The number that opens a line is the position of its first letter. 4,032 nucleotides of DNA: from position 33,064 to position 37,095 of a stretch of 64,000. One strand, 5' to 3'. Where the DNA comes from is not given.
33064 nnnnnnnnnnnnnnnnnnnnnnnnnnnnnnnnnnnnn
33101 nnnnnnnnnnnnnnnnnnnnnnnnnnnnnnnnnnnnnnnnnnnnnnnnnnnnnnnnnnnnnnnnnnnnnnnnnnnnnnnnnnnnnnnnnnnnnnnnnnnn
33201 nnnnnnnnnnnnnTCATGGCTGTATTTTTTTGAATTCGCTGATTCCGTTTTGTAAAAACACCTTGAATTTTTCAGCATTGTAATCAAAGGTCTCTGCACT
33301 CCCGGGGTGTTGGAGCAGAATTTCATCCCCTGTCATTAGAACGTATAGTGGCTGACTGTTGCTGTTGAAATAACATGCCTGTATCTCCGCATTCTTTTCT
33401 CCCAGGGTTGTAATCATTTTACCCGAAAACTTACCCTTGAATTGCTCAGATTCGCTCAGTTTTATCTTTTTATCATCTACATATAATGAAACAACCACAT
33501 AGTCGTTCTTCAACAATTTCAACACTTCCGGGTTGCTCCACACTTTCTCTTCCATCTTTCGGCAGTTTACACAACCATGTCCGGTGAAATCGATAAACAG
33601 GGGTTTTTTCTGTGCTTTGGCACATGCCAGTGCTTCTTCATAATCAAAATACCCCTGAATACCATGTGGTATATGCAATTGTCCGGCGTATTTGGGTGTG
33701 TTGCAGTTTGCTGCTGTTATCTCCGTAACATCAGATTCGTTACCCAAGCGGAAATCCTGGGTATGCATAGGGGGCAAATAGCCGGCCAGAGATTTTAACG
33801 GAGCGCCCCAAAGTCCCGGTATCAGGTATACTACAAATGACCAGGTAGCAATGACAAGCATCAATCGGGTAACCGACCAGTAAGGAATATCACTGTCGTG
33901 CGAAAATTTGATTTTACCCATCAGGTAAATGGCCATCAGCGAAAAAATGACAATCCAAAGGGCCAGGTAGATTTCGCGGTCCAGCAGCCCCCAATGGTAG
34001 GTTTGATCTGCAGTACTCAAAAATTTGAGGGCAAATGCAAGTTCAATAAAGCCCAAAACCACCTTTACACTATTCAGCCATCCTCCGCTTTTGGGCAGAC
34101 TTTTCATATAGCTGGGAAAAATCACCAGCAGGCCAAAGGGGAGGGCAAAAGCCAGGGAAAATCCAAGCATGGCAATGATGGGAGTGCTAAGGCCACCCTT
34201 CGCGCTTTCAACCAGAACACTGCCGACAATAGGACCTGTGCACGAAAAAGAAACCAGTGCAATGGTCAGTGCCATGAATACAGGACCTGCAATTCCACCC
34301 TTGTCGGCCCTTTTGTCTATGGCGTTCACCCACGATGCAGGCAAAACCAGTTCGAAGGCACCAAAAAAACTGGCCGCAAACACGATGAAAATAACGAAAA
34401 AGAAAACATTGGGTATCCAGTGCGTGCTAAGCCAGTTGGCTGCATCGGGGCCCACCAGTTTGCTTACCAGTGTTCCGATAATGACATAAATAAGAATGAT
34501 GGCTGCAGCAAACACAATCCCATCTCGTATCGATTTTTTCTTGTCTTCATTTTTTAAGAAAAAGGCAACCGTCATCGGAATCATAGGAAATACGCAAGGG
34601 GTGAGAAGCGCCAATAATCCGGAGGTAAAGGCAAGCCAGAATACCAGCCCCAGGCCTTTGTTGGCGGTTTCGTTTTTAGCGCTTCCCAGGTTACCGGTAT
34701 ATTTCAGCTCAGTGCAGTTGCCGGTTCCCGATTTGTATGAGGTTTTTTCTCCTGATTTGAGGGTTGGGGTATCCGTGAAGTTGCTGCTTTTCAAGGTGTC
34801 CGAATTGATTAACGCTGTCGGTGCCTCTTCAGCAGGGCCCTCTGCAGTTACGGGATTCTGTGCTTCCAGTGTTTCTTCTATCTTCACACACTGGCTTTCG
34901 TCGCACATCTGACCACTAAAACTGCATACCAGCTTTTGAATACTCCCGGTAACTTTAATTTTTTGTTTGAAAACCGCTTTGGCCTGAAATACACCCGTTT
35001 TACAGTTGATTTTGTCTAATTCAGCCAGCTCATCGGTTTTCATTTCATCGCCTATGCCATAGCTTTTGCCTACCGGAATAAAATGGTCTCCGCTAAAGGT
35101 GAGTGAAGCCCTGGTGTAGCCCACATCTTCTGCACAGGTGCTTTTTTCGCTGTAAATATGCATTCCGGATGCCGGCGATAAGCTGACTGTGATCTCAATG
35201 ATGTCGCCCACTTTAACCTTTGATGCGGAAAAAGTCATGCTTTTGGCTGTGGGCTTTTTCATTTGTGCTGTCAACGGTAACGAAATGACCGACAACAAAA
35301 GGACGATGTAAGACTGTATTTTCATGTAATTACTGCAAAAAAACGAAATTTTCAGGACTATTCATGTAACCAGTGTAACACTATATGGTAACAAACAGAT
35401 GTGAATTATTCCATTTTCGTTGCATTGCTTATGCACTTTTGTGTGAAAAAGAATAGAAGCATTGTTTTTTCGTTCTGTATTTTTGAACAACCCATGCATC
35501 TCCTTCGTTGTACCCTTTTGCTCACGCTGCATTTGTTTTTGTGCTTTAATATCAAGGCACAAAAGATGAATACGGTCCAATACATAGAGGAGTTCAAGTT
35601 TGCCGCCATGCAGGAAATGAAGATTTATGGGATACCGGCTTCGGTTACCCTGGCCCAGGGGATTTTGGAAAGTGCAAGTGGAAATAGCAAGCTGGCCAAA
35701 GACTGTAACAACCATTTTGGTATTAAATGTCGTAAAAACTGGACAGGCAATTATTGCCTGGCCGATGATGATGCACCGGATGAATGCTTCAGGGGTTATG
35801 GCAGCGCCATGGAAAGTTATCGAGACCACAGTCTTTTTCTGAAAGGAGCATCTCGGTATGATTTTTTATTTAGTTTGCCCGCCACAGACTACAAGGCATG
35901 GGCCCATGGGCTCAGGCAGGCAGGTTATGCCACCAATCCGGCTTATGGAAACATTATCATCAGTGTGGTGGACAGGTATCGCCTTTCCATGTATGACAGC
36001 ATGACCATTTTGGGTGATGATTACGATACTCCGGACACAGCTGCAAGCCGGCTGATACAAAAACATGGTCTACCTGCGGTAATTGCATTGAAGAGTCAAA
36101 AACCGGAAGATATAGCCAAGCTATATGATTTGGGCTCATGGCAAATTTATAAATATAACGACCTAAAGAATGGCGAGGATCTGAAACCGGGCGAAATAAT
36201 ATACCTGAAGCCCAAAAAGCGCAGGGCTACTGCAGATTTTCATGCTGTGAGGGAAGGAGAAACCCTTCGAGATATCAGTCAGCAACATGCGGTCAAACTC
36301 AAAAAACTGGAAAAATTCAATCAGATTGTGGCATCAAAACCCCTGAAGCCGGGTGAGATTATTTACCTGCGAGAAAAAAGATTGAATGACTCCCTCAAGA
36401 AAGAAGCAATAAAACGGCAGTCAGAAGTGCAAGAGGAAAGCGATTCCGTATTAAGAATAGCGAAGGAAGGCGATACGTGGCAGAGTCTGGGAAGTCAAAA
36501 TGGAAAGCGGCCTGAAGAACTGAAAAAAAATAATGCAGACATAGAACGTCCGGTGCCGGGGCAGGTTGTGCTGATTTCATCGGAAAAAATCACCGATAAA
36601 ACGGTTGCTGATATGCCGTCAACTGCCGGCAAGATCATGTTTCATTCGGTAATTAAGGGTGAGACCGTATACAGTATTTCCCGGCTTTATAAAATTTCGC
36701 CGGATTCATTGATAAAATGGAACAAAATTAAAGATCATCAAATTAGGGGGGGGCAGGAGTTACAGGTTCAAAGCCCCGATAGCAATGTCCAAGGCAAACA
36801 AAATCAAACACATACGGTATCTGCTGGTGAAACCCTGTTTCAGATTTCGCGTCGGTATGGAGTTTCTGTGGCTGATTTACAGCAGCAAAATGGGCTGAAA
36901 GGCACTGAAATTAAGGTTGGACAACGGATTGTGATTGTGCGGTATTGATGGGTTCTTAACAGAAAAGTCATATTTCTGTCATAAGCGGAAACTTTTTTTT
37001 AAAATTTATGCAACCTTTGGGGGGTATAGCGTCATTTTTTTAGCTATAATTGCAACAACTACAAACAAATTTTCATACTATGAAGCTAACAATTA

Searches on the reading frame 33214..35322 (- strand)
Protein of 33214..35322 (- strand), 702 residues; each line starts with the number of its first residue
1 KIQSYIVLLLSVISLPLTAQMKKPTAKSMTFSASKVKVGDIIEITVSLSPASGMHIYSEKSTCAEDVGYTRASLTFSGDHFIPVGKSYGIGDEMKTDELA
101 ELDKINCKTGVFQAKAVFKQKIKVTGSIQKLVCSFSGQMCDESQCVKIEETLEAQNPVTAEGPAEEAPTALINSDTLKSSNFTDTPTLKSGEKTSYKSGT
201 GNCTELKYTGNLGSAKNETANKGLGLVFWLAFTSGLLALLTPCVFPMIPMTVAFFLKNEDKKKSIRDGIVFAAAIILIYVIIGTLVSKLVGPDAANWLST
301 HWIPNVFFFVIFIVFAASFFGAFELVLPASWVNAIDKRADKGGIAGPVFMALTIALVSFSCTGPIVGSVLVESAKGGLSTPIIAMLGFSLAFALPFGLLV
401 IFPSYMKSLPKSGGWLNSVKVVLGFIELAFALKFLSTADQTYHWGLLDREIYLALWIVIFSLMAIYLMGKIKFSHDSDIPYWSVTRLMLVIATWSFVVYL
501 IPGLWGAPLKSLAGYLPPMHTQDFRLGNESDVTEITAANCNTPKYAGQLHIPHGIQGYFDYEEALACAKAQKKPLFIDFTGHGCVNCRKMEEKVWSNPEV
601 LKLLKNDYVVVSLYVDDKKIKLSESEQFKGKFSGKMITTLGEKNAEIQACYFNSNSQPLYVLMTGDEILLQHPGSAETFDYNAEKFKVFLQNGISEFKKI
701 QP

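Call 12: search_protein_families(library=pfam, proteins=[window:33214-35322:-], max_evalue=0.00001)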
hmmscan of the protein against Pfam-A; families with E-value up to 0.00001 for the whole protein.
window:33214-35322:- (702 aa): 4 families
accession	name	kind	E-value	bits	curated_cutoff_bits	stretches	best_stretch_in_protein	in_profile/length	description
PF02683.22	DsbD_TM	-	8e-27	94.4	27.1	1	228-436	5-216/219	Cytochrome C biogenesis protein transmembrane domain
PF13899.12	Thioredoxin_7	-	4.9e-14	52.7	27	1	560-617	5-62/83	Thioredoxin-like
PF13098.12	Thioredoxin_2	-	1.2e-08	35.6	27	1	568-675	1-94/104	Thioredoxin-like domain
PF03190.21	Thioredox_DsbH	-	8.2e-06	26.3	27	0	560-613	25-78/163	Protein of unknown function, DUF255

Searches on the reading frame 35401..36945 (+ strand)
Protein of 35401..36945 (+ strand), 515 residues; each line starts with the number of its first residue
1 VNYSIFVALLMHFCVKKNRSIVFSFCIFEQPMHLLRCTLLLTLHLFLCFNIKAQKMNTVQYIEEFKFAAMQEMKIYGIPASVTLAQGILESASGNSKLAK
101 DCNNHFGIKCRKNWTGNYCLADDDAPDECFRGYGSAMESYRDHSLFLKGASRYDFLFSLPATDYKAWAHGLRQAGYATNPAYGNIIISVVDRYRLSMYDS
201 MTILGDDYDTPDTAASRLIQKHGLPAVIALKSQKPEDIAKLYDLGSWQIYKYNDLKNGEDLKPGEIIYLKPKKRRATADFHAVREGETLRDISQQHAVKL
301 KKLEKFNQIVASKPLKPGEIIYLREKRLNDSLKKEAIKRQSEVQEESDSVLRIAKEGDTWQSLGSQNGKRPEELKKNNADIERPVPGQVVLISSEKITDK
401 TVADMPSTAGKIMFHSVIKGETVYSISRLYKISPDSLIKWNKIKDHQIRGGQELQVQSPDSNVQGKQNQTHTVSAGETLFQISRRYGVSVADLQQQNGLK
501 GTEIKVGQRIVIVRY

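Call 12: search_protein_families(library=pfam, proteins=[window:35401-36945:+], max_evalue=0.00001)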
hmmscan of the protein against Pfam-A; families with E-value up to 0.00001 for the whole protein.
window:35401-36945:+ (515 aa): 3 families
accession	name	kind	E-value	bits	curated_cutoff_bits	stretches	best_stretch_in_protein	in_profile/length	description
PF01476.26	LysM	-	3e-41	139.5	20.9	2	471-512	1-42/43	LysM domain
PF01832.25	Glucosaminidase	-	4.6e-33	114.9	30.2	1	68-195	3-123/123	Mannosyl-glycoprotein endo-beta-N-acetylglucosaminidase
PF23446.1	LysM1_NFP_LYK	-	6.9e-06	27.3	36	0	421-455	16-52/60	NFP/LYK LysM1 domain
